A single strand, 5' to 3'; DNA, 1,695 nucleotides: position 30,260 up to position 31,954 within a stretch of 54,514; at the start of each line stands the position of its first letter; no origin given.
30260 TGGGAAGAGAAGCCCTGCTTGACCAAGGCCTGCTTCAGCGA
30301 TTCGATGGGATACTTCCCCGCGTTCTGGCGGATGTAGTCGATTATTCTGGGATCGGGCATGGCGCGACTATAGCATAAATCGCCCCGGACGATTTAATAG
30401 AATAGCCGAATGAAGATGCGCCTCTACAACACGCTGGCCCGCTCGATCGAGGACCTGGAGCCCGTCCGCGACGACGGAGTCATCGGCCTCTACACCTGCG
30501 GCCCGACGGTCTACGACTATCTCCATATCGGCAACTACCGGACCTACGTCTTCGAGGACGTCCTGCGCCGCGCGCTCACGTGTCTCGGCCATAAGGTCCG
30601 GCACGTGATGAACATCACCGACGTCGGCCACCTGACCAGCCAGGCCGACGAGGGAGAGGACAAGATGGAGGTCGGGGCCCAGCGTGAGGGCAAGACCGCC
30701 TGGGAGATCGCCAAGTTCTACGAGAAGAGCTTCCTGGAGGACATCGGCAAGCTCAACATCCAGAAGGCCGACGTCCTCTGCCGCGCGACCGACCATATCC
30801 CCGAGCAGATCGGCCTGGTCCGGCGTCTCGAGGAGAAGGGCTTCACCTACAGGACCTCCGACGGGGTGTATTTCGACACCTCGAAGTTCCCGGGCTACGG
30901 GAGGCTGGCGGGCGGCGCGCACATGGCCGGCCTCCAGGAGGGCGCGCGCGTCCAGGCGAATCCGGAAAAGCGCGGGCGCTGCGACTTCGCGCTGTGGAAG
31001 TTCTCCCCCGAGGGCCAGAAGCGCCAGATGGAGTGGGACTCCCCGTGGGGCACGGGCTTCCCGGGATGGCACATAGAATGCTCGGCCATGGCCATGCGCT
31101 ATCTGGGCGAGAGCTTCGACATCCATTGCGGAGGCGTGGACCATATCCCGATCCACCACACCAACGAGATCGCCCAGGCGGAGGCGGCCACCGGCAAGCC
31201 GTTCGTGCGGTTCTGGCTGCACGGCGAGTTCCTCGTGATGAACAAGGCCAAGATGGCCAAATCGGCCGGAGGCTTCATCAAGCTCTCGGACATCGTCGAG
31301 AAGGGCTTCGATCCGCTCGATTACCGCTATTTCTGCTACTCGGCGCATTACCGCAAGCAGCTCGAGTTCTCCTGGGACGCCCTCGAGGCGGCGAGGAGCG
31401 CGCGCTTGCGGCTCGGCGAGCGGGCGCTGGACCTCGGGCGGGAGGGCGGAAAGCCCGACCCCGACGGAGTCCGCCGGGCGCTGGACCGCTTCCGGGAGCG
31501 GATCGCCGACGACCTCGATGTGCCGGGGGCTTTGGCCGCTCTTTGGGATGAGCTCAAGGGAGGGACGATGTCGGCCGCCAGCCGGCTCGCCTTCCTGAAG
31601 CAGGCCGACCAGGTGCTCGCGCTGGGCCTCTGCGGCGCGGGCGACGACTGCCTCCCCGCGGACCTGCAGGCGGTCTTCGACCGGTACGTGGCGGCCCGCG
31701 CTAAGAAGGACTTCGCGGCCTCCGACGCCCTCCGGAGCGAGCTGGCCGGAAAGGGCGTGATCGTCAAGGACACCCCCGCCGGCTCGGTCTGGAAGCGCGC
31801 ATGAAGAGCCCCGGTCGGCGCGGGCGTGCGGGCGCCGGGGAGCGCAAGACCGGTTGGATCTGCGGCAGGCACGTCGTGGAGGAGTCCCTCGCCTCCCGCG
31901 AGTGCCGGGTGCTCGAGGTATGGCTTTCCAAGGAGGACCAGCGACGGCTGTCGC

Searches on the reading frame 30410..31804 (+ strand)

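Call 34: search_protein_families(library=pfam, proteins=[window:30410-31804:+], max_evalue=0.001)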
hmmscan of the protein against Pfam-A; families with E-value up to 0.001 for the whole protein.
window:30410-31804:+ (464 aa): 4 families
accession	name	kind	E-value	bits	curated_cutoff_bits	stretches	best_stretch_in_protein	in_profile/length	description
PF01406.26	tRNA-synt_1e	-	1.2e-93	314.3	27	1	22-329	7-300/301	tRNA synthetases class I (C) catalytic domain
PF09334.17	tRNA-synt_1g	-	1.9e-11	43.8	20.1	2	36-158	12-125/391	tRNA synthetases class I (M)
PF23493.1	CysS_C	-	1.9e-06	28.3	23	1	415-458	4-47/51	Cysteinyl-tRNA ligase anticodon binding domain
PF01921.24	tRNA-synt_1f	-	3.6e-06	26.6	27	0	227-326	226-326/360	tRNA synthetases class I (K)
